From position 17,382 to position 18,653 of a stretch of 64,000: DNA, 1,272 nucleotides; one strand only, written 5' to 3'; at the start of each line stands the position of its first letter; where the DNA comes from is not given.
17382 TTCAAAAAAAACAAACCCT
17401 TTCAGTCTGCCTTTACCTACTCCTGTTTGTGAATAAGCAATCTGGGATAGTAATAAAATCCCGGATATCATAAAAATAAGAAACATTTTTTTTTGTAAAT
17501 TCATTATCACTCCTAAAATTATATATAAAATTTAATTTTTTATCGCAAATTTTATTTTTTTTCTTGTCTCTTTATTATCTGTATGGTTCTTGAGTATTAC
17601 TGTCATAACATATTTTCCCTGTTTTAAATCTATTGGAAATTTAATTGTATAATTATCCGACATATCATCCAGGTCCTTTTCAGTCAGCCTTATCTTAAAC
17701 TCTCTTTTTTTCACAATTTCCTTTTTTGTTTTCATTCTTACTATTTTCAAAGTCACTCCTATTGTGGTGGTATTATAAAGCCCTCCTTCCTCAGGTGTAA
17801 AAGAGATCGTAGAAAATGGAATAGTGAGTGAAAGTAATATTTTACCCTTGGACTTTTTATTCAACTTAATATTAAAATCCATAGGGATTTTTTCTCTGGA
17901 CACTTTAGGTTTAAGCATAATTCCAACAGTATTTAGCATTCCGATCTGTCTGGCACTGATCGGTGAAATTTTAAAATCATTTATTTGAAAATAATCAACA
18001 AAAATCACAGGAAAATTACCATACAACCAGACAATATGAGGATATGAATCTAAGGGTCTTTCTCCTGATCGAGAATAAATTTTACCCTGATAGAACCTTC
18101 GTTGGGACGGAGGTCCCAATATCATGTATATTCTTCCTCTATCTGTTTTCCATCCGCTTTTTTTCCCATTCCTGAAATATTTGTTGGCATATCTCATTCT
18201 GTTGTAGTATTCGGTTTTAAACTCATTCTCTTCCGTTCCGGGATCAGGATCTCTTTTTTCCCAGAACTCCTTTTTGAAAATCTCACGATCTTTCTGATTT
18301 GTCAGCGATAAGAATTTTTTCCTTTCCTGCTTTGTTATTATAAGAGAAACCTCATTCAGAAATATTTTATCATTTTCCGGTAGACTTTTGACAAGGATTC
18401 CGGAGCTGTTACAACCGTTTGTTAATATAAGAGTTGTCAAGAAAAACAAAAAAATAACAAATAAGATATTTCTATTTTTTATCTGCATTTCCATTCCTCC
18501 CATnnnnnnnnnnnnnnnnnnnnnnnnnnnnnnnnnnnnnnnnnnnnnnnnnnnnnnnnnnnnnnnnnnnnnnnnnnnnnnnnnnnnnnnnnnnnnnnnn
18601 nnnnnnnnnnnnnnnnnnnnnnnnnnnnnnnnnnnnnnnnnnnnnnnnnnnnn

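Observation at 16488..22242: Tandem GWxTD-domain paralogs with TPR/CarbopepD and VWA-related partners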

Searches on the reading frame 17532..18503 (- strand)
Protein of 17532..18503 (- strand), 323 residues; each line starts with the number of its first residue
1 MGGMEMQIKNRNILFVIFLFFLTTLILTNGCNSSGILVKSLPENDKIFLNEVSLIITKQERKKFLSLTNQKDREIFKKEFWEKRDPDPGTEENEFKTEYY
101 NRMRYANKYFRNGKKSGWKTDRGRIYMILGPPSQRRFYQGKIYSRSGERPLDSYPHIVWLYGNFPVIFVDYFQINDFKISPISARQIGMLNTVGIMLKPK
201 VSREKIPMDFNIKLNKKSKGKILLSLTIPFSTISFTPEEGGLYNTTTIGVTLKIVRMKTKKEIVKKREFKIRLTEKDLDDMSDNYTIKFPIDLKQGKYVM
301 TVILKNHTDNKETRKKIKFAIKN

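Call 3: search_protein_families(library=ncbifam, proteins=[window:17532-18503:-], max_evalue=0.01)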
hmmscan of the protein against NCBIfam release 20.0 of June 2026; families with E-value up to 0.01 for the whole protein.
window:17532-18503:- (323 aa): 1 family
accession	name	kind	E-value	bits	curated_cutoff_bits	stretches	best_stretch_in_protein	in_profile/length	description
TIGR04514.1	GWxTD_dom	domain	3e-31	108.1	28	1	48-161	2-104/105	GWxTD domain-containing protein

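Call 4: search_protein_families(library=pfam, proteins=[window:17532-18503:-], max_evalue=0.01)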
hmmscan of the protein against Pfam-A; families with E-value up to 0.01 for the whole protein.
window:17532-18503:- (323 aa): 1 family
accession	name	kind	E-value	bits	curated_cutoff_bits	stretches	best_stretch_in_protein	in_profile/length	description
PF20094.4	GWxTD_dom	-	1.2e-14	54.9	26.9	1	49-134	34-114/172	GWxTD domain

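Call 7: find_homologous_proteins(query=window:17532-18503:-, max_evalue=0.001)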
Query window:17532-18503:- (323 aa): 666 proteins with E <= 0.001 among 1478 candidates; the best 120 are listed.
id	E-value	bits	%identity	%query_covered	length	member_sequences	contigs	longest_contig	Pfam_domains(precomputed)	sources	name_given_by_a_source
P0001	3.7e-211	718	100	100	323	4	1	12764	PF20094.5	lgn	-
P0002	6.7e-134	464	65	98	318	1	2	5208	PF20094.5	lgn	-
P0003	4.9e-129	448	64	92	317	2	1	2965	PF20094.5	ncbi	-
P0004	4.6e-116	405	66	89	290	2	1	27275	PF20094.5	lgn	-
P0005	8.2e-65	237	41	90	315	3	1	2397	PF20094.5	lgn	-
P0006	1.2e-63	233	41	90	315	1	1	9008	PF20094.5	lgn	-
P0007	1.6e-63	233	41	96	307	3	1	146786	PF20094.5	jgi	-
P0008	2.2e-62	229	42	94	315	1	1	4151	PF20094.5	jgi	-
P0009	2.7e-62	229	39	95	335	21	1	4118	PF20094.5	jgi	-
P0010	4.4e-62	228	42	88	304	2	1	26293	PF20094.5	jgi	jgi:GWxTD domain-containing protein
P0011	6.2e-62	228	42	94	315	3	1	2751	PF20094.5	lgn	-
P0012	6.6e-62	228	39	98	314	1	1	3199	PF20094.5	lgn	-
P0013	1.0e-61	227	41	94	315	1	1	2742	PF20094.5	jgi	-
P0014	2.2e-61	226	40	90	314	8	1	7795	PF20094.5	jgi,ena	-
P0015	2.3e-61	226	42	94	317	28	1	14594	PF20094.5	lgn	-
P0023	3.6e-60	222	41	90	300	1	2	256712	PF20094.5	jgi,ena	-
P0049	8.8e-58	214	39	90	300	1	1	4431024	PF20094.5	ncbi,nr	ncbi:MAG: GWxTD domain-containing protein [Candidatus Aminicenantes bacterium]|nr:MAG: GWxTD domain-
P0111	5.6e-50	188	37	94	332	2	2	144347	PF20094.5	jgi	jgi:GWxTD domain-containing protein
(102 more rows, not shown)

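Call 9: find_encoding_contigs(protein=P0049, flank=10000, max_places=2)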
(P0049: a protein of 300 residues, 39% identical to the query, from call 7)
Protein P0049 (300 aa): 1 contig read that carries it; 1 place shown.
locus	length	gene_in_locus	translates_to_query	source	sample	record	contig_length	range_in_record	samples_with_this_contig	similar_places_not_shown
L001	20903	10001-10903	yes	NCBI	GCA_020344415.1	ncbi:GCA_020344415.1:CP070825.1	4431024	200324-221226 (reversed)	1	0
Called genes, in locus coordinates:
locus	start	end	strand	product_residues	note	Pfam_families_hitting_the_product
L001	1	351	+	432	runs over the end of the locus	PF02550:AcetylCoA_hydro, PF13336:AcetylCoA_hyd_C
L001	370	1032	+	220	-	PF01351:RNase_HII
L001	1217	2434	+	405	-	PF04165:DUF401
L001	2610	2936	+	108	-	PF16867:DMSP_lyase (weak), PF05899:Cupin_3 (weak), PF07883:Cupin_2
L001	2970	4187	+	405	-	PF01411:tRNA-synt_2c, PF07973:tRNA_SAD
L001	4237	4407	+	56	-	-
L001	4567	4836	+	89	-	PF02887:PK_C (weak)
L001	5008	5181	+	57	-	-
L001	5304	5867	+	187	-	PF13505:OMP_b-brl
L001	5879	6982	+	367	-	PF13353:Fer4_12 (faint), PF04055:Radical_SAM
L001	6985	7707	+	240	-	PF01479:S4, PF00849:PseudoU_synth_2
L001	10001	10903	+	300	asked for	PF20094:GWxTD_dom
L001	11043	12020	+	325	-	PF13620:CarboxypepD_reg, PF13176:TPR_7 (faint), PF14559:TPR_19 (weak), PF13424:TPR_12, PF00515:TPR_1 (weak), PF13432:TPR_16 (weak), PF13371:TPR_9 (weak), PF13181:TPR_8 (weak), +11 more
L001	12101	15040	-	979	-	PF13620:CarboxypepD_reg, PF13715:CarbopepD_reg_2, PF25020:TTR_TEN1-4 (faint), PF07715:Plug (weak), PF25183:OMP_b-brl_4, PF00593:TonB_dep_Rec_b-barrel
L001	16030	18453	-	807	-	PF20437:LonC_helical, PF13654:AAA_32, PF20436:LonB_AAA-LID, PF05362:Lon_C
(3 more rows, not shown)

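Call 10: find_encoding_contigs(protein=P0023, flank=10000, max_places=2)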
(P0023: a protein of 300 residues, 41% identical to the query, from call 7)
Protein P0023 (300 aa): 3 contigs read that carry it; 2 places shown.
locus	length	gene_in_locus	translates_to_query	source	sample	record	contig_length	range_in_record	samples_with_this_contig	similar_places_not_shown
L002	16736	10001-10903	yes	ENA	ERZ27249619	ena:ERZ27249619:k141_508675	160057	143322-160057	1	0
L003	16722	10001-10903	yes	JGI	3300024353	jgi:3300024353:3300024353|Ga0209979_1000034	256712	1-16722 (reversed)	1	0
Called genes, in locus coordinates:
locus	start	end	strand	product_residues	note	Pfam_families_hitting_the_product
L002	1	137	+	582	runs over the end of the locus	PF00749:tRNA-synt_1c, PF03950:tRNA-synt_1c_C, PF20974:tRNA-synt_1c_C2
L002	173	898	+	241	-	PF08032:SpoU_sub_bind, PF00588:SpoU_methylase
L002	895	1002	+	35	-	-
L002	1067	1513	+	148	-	PF13490:zf-HC2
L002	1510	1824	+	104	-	PF01906:YbjQ_1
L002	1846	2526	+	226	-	-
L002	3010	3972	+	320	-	PF03255:ACCA, PF01039:Carboxyl_trans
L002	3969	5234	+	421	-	PF13393:tRNA-synt_His, PF00587:tRNA-synt_2b, PF03129:HGTP_anticodon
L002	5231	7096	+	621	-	PF01336:tRNA_anti-codon, PF00152:tRNA-synt_2, PF02938:GAD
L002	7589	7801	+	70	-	PF13424:TPR_12 (weak), PF14559:TPR_19 (weak), PF13414:TPR_11 (faint), PF13431:TPR_17, PF00515:TPR_1 (weak), PF07719:TPR_2 (weak)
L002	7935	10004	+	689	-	PF20094:GWxTD_dom, PF13181:TPR_8 (faint), PF13174:TPR_6 (faint), PF13428:TPR_14 (faint), PF13432:TPR_16 (faint), PF12895:ANAPC3 (faint), PF00515:TPR_1 (weak), PF07719:TPR_2 (weak), +3 more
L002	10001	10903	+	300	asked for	PF20094:GWxTD_dom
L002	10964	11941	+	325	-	PF13620:CarboxypepD_reg, PF13715:CarbopepD_reg_2 (weak), PF13432:TPR_16, PF14559:TPR_19, PF17874:TPR_MalT (weak), PF13424:TPR_12, PF00515:TPR_1 (weak), PF13181:TPR_8 (weak), +14 more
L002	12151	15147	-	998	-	PF13620:CarboxypepD_reg, PF13715:CarbopepD_reg_2, PF00593:TonB_dep_Rec_b-barrel, PF25183:OMP_b-brl_4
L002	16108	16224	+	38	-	-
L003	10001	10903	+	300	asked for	PF20094:GWxTD_dom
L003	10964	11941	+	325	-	PF13620:CarboxypepD_reg, PF13715:CarbopepD_reg_2 (weak), PF13432:TPR_16, PF14559:TPR_19, PF17874:TPR_MalT (weak), PF13424:TPR_12, PF00515:TPR_1 (weak), PF13181:TPR_8 (weak), +14 more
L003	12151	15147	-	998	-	PF13620:CarboxypepD_reg, PF13715:CarbopepD_reg_2, PF00593:TonB_dep_Rec_b-barrel, PF25183:OMP_b-brl_4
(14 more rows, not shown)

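Call 11: find_encoding_contigs(protein=P0111, flank=10000, max_places=2)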
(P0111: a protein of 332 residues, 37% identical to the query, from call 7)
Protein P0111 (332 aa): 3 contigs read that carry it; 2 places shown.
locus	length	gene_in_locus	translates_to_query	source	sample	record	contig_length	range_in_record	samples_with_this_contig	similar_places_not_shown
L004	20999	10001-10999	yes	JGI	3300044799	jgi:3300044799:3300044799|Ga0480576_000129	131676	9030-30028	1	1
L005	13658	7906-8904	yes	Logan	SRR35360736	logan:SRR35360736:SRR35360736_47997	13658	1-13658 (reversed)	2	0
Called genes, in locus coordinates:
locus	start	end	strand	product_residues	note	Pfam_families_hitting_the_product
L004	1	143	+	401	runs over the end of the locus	PF00374:NiFeSe_Hases, PF00346:Complex1_49kDa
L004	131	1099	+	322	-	PF00146:NADHdh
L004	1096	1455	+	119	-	PF12797:Fer4_2 (faint), PF00037:Fer4 (weak), PF12837:Fer4_6 (weak), PF14697:Fer4_21, PF12838:Fer4_7, PF13187:Fer4_9, PF13237:Fer4_10 (weak), PF00037:Fer4 (weak), +3 more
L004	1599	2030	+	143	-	PF01750:HycI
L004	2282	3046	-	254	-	PF03544:TonB_C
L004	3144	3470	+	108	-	-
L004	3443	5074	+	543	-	-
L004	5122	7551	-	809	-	PF00884:Sulfatase, PF01663:Phosphodiest, PF16347:SGSH_C, PF23914:TPR_CcmH_CycH (weak), PF13432:TPR_16 (weak), PF14559:TPR_19 (weak), PF07719:TPR_2 (weak), PF13432:TPR_16, +21 more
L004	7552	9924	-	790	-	PF01433:Peptidase_M1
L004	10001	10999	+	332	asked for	PF20094:GWxTD_dom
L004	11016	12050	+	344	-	-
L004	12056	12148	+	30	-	-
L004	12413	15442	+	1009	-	PF13620:CarboxypepD_reg, PF13715:CarbopepD_reg_2, PF25183:OMP_b-brl_4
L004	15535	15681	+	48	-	-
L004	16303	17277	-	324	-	PF13431:TPR_17 (faint), PF13620:CarboxypepD_reg, PF13424:TPR_12 (weak), PF13432:TPR_16 (weak), PF13424:TPR_12, PF21033:RMD1-3 (weak), PF13371:TPR_9, PF13414:TPR_11 (weak), +12 more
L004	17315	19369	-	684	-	PF20094:GWxTD_dom, PF13424:TPR_12 (faint), PF13428:TPR_14 (faint), PF13181:TPR_8 (faint), PF13432:TPR_16 (faint), PF14559:TPR_19, PF00515:TPR_1 (weak), PF07719:TPR_2 (weak)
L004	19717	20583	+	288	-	-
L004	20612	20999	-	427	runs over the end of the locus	-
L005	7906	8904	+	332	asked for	PF20094:GWxTD_dom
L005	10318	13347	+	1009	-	PF13620:CarboxypepD_reg, PF13715:CarbopepD_reg_2, PF25183:OMP_b-brl_4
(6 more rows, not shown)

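Call 19: predict_structure(alignment_id=A1)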
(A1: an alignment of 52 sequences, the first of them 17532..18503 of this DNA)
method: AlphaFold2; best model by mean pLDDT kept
length: 323 residues; sequences in the alignment: 52
mean_pLDDT: 86.6   pTM: 0.56
mean pLDDT of the five models: 86.6, 86.2, 84.3, 83.8, 83.3
residues with pLDDT >= 90: 181; 70-90: 110; 50-70: 24; < 50: 8
segments of 3 or more residues with pLDDT < 50: 144-146
pLDDT, mean of each block of 10 residues (from residue 1): 59 92 85 80 96 93 95 96 83 89 94 87 92 89 59 84 87 87 73 67 67 91 95 88 93 97 97 84 90 96 95 96 85
secondary structure, 60 per line:
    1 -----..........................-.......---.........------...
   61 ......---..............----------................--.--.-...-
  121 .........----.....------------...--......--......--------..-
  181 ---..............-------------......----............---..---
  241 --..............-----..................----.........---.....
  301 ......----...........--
elements in order: H6-31 H33-39 H43-51 H58-66 H70-83 H94-109 H121-129 E134-138 E156-161 E164-169 H184-197 E211-216 E221-229 E243-256 E262-274 H275-279 E284-292 E296-306 E311-321

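Call 22: fold_search(model_id=the predicted structure, library=pdb)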
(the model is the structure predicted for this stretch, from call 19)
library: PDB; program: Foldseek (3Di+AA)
matches with E <= 10: 1552; with E <= 0.001: 102
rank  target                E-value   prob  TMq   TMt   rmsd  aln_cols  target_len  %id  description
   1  1fie_A                9.0e-06  1.00  0.26  0.13  20.2       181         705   12  RECOMBINANT HUMAN COAGULATION FACTOR XIII (released 1997-02-12)
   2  8cmt_A                9.0e-06  1.00  0.24  0.12  20.1       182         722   13  Structure of the plasma coagulation Factor XIII A2B2 heterotetrameric complex. (released 2024-09-11)
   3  1ggu_B                1.1e-05  1.00  0.25  0.12  19.9       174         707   12  HUMAN FACTOR XIII WITH CALCIUM BOUND IN THE ION SITE (released 1999-09-16)
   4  1evu_B                1.1e-05  1.00  0.25  0.13  19.8       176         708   14  HUMAN FACTOR XIII WITH CALCIUM BOUND IN THE ION SITE (released 2000-05-10)
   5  1ggy_B                1.3e-05  1.00  0.26  0.13  20.1       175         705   12  HUMAN FACTOR XIII WITH YTTERBIUM BOUND IN THE ION SITE (released 1999-02-16)
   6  1qrk_B                1.3e-05  1.00  0.25  0.12  19.8       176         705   12  HUMAN FACTOR XIII WITH STRONTIUM BOUND IN THE ION SITE (released 1999-07-02)
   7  5mho_B                1.4e-05  1.00  0.24  0.13  21.7       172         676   13  FXIIIa in complex with the inhibitor ZED2369 (released 2017-12-20)
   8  1ex0_B                1.6e-05  1.00  0.24  0.12  19.9       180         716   15  HUMAN FACTOR XIII, MUTANT W279F ZYMOGEN (released 2003-12-23)
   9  1f13_A                1.8e-05  1.00  0.25  0.12  19.9       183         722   15  RECOMBINANT HUMAN CELLULAR COAGULATION FACTOR XIII (released 1998-08-12)
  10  1evu_A                2.1e-05  1.00  0.25  0.12  20.0       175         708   12  HUMAN FACTOR XIII WITH CALCIUM BOUND IN THE ION SITE (released 2000-05-10)
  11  1ggy_A                2.4e-05  1.00  0.25  0.12  19.7       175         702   12  HUMAN FACTOR XIII WITH YTTERBIUM BOUND IN THE ION SITE (released 1999-02-16)
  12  1ggu_A                2.5e-05  1.00  0.25  0.12  20.1       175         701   12  HUMAN FACTOR XIII WITH CALCIUM BOUND IN THE ION SITE (released 1999-09-16)
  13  1f13_B                2.8e-05  1.00  0.26  0.13  20.0       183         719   12  RECOMBINANT HUMAN CELLULAR COAGULATION FACTOR XIII (released 1998-08-12)
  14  1qrk_A                3.0e-05  1.00  0.24  0.12  20.0       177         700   11  HUMAN FACTOR XIII WITH STRONTIUM BOUND IN THE ION SITE (released 1999-07-02)
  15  5mhm_B                3.1e-05  1.00  0.24  0.13  21.7       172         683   12  FXIIIa in complex with the inhibitor ZED1630 (released 2017-12-20)
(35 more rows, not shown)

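Call 23: search_solved_structures(query=A1, max_evalue=1)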
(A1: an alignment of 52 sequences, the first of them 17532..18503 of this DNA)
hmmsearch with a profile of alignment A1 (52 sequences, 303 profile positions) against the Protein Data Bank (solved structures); distinct sequences matched with E-value up to 1: 4.
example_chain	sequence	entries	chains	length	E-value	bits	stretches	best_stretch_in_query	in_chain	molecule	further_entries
3m9y_A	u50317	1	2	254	0.28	13.6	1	96-155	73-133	Triosephosphate isomerase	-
3uwu_A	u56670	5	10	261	0.3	13.6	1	96-155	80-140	Triosephosphate isomerase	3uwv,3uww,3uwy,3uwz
8dky_A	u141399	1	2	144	0.77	12.2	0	259-294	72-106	ABC transporter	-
6o14_A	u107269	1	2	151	0.86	12.1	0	259-294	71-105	ABC transporter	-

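Call 25: find_related_loci(query=A1, collection=genome_contigs, flank=10000)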
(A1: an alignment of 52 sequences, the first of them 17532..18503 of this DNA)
Query A1 (323 aa) in genome_contigs; peptide patterns used: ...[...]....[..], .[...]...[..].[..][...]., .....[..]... (x = any residue, [..] = any of these).
600 stretches matched a pattern (row limit reached: there are more); 516 encode a relative of the query (tblastn E <= 1e-3); the best 80 are kept; 80 distinct loci.
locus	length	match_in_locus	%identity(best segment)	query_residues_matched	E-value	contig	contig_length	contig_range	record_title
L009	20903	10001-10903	37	18-323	4e-65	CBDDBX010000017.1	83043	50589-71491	MAG: Candidatus Aminicenantia bacterium isolate 4fa86780-61e5-4643-9f7f-dd0f5b482a8a genome assembly, contig: contig_17,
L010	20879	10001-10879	39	19-321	2e-63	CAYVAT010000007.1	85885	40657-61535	MAG TPA_asm: uncultured Eubacteriales bacterium isolate binchicken_co178_256 genome assembly, contig: NODE_561_length_85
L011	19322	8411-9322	37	5-321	1e-61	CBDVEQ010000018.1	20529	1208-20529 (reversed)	MAG TPA_asm: uncultured bacterium isolate SRR22302360_binner13_Refined_25 genome assembly, contig: ERZ25073602.636, whol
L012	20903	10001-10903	36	19-319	3e-61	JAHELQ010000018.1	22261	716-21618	MAG: Candidatus Aminicenantes bacterium isolate Ww63 NODE_4222_length_22261_cov_2.639747, whole genome shotgun sequence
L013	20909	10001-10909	37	5-321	1e-61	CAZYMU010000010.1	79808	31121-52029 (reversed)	MAG TPA_asm: uncultured Eubacteriales bacterium isolate binchicken_co262_58 genome assembly, contig: NODE_186_length_798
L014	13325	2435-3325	38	13-322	1e-61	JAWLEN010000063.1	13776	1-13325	MAG: Candidatus Aminicenantes bacterium isolate 20BLK6-1.bin.65 NODE_4633_length_13776_cov_12.417489, whole genome shotg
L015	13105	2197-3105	36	5-321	2e-60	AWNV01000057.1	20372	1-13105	Candidatus Aminicenans sakinawicola JGI OTU-1 OP8COM1_contig_56_0.57, whole genome shotgun sequence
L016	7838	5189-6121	37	16-323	6e-60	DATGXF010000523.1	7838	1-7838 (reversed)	MAG TPA_asm: Candidatus Deferrimicrobium sp. isolate SMAG_U10602 k141_217711, whole genome shotgun sequence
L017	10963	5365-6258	37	15-322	3e-59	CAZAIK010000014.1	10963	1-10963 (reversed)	MAG TPA_asm: uncultured Methanosarcinales archaeon isolate SRP141376_co1_293 genome assembly, contig: NODE_11153_length_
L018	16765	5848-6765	38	7-322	6e-59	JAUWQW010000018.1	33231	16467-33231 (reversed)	MAG: Candidatus Aminicenantes bacterium isolate CSMAG_2512 CSMAG_2512_k141_55035_length_33231_cov_12.0000, whole genome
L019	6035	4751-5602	36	30-323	3e-58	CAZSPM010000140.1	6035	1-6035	MAG TPA_asm: uncultured Eubacteriales bacterium isolate binchicken_co275_105 genome assembly, contig: NODE_23768_length_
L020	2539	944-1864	36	1-322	9e-59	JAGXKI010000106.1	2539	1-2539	Bacterium isolate GSL_GB14_3 NODE_11290_length_2539_cov_5.31136, whole genome shotgun sequence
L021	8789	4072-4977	38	7-321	3e-58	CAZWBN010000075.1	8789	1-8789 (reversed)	MAG TPA_asm: uncultured Clostridia bacterium isolate binchicken_co6_404 genome assembly, contig: NODE_10115_length_8789_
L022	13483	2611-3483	40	21-321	8e-58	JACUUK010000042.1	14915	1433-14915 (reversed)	MAG: Candidatus Aminicenantes bacterium isolate Kmv29 NODE_2000_length_14915_cov_14.773553, whole genome shotgun sequenc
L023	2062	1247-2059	39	16-296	7e-59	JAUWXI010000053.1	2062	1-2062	MAG: Candidatus Parcubacteria bacterium isolate CSMAG_2680 CSMAG_2680_k141_1469680_length_2062_cov_25.5695, whole genome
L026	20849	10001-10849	36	31-321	6e-57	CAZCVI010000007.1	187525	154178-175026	MAG TPA_asm: uncultured Clostridia bacterium isolate binchicken_co113_160 genome assembly, contig: NODE_38_length_187525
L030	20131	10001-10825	36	38-321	2e-54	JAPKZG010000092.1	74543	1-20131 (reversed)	MAG: Candidatus Aminicenantes bacterium isolate LacPavin_0920_SED3_MAG_59_12 LacPavin_0920_SED3_scaffold_1521437, whole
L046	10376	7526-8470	34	2-321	6e-52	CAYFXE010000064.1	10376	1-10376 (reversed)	MAG TPA_asm: uncultured Eubacteriales bacterium isolate ERP108616_co2_523 genome assembly, contig: NODE_12016_length_103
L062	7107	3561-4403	36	30-321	7e-50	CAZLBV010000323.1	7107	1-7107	MAG TPA_asm: uncultured Eubacteriales bacterium isolate SRP067234_co1_297 genome assembly, contig: k99_176112, whole gen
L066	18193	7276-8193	35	13-323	1e-57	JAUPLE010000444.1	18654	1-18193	MAG: Acidobacteriota bacterium isolate erpe_2018_pw_9hr_WHONDRS-PP48-000088_B_bin.18 scaffold_636866, whole genome shotg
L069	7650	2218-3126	35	19-322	3e-49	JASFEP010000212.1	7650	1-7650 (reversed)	MAG: Candidatus Aminicenantes bacterium isolate D0606M12metaG_Bin_51 D0606M12metaG_FD_scaffold_2938_c1, whole genome sho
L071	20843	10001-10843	39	30-321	4e-49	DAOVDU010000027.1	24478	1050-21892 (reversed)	MAG TPA_asm: Candidatus Aminicenantes bacterium isolate CSMAG_1065 CSMAG_1065_k141_1403768_length_24478_cov_51.8952, who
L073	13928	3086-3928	34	30-321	8e-49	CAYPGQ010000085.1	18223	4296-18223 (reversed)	MAG TPA_asm: uncultured Eubacteriales bacterium isolate SRP068000_co1_174 genome assembly, contig: NODE_4433_length_1822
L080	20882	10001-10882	36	18-321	1e-57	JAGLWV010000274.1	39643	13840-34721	MAG: Candidatus Aminicenantes bacterium isolate RS_12_32 ZL285.bin.32.fa_274, whole genome shotgun sequence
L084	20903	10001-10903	36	22-321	2e-47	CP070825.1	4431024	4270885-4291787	MAG: Candidatus Aminicenantes bacterium isolate bin112 chromosome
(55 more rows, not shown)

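Call 46: search_protein_families(library=ncbifam, proteins=[L084:10893-13151:+, L069:3126-5372:+, L046:8488-10374:+, L004:11016-12050:+, L004:3443-5074:+], max_evalue=0.001)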
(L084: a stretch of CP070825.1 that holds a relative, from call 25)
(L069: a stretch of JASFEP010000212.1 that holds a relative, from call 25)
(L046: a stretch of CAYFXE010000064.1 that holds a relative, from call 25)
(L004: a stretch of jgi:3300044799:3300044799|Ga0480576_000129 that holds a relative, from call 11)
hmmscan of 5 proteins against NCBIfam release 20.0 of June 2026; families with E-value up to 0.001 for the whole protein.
L084:10893-13151:+ (753 aa): 1 family
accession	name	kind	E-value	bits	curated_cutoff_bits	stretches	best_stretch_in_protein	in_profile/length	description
TIGR03436.1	acidobact_VWFA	subfamily_domain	2.1e-61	208.2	81.25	1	65-450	4-322/324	VWA domain-containing protein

L069:3126-5372:+ (749 aa): 1 family
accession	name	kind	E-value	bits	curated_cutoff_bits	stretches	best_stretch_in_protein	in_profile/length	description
TIGR03436.1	acidobact_VWFA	subfamily_domain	7.9e-59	199.7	81.25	1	63-446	6-322/324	VWA domain-containing protein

L046:8488-10374:+ (629 aa): 1 family
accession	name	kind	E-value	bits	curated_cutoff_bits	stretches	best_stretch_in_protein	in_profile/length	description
TIGR03436.1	acidobact_VWFA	subfamily_domain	4.4e-63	213.7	81.25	1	56-441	4-322/324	VWA domain-containing protein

L004:11016-12050:+ (344 aa): 0 families

L004:3443-5074:+ (543 aa): 1 family
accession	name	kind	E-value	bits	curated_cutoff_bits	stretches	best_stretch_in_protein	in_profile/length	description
TIGR03436.1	acidobact_VWFA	subfamily_domain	1.2e-14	54.6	81.25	1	43-408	7-313/324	VWA domain-containing protein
